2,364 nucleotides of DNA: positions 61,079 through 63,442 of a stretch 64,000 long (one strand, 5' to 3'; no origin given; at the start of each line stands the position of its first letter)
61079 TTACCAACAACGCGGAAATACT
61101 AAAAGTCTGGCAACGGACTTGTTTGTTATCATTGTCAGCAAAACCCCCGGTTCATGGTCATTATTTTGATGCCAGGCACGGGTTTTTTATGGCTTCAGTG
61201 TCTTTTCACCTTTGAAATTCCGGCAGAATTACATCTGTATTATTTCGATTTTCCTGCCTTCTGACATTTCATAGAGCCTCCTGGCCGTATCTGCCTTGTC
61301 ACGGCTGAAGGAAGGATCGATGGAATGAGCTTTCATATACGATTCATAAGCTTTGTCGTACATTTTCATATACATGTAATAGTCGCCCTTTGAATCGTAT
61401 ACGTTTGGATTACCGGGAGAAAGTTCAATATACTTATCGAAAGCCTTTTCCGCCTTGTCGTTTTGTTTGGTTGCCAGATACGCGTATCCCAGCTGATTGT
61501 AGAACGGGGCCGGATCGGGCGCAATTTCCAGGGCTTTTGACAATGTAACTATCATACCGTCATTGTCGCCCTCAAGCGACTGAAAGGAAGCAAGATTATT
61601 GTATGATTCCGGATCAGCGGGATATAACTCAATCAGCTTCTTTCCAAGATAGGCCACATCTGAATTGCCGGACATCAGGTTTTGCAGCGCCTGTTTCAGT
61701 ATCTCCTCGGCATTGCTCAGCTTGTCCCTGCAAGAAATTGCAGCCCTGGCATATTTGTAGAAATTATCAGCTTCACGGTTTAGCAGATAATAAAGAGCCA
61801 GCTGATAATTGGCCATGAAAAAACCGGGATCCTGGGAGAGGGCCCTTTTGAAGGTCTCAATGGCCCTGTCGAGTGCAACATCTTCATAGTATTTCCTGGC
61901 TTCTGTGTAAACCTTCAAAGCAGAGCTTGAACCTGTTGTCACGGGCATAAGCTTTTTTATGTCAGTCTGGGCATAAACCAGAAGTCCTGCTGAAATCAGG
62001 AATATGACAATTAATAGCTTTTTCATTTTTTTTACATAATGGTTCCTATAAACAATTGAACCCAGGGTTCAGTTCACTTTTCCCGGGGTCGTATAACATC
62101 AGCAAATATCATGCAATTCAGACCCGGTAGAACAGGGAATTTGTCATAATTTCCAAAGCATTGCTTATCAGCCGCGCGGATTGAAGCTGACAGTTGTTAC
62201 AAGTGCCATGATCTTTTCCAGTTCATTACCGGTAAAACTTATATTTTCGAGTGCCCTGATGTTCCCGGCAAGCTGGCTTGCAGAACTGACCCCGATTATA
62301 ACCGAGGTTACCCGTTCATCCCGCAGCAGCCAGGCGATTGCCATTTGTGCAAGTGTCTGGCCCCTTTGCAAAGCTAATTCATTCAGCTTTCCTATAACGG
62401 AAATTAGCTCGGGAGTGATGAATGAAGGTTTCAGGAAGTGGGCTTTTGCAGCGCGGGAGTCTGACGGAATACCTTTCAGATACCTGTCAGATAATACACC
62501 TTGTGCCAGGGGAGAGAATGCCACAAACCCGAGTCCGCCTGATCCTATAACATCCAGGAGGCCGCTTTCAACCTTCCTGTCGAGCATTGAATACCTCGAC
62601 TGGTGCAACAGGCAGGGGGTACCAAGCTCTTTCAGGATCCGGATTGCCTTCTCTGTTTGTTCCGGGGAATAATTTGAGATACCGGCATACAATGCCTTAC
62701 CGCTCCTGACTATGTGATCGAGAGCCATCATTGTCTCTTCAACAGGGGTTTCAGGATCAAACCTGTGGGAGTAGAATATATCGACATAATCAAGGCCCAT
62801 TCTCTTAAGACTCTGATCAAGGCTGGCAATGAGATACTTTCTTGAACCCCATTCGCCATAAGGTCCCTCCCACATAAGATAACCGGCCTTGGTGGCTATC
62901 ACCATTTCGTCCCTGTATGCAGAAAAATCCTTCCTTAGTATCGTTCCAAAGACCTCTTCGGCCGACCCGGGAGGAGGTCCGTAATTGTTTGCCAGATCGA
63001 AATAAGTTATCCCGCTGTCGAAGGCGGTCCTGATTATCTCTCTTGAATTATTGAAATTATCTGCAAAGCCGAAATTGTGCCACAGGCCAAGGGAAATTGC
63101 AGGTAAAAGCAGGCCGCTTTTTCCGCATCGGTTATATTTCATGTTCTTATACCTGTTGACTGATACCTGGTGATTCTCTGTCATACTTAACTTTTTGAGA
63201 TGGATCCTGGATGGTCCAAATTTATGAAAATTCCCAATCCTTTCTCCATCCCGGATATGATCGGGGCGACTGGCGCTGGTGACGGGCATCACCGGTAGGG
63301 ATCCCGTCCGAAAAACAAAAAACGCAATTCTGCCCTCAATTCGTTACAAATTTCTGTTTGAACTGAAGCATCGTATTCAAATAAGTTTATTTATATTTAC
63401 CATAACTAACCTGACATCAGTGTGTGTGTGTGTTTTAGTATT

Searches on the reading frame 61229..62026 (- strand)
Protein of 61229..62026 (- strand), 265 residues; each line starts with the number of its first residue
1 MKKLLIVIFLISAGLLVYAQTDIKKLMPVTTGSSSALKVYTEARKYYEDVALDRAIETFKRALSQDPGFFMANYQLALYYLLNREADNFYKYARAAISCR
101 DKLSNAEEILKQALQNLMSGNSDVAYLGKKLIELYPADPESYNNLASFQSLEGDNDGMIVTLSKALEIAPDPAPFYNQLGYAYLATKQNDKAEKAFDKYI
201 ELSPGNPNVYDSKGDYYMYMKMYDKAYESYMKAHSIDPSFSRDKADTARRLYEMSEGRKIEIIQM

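Call 5: search_protein_families(library=pfam, proteins=[window:61229-62026:-], max_evalue=0.001)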
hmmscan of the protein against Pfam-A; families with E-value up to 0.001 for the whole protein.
window:61229-62026:- (265 aa): 12 families
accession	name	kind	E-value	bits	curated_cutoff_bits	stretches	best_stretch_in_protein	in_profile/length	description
PF13431.12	TPR_17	-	4.8e-20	70.5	24.4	2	163-193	3-33/34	Tetratricopeptide repeat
PF13181.12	TPR_8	-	2.4e-19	68.2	25.7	2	173-205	1-33/34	Tetratricopeptide repeat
PF00515.34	TPR_1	-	4.2e-15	55.3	27.8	2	174-206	2-34/34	Tetratricopeptide repeat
PF07719.23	TPR_2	-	1.1e-13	50.5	27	2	174-206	2-34/34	Tetratricopeptide repeat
PF13428.12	TPR_14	-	8.2e-13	48.1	23.5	0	176-210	4-38/44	Tetratricopeptide repeat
PF13414.12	TPR_11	-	4.8e-12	45.8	26.8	0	153-185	8-40/42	TPR repeat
PF14559.12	TPR_19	-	7.8e-11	42.6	25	1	153-210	5-62/68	Tetratricopeptide repeat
PF13424.12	TPR_12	-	5.2e-08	33.4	30.1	0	141-202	5-74/77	Tetratricopeptide repeat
PF13432.12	TPR_16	-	3.5e-07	31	32.7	0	167-207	25-65/65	Tetratricopeptide repeat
PF24575.1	TPR_Slam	-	4e-06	27.6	35.2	0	35-86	46-97/104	Surface lipoprotein assembly modifier, N-terminal TPR repeats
PF13176.12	TPR_7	-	1.2e-05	25.5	27.9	0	178-205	4-33/36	Tetratricopeptide repeat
PF23914.1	TPR_CcmH_CycH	-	0.00058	20.2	42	0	159-209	36-86/158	Cytochrome c-type biogenesis protein H TPR domain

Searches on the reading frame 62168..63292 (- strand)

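Call 5: search_protein_families(library=pfam, proteins=[window:62168-63292:-], max_evalue=0.001)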
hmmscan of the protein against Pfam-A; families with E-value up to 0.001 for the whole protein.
window:62168-63292:- (374 aa): 1 family
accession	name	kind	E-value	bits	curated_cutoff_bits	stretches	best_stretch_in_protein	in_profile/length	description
PF00248.27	Aldo_ket_red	-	1.1e-70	238.5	24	1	66-364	2-289/291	Aldo/keto reductase family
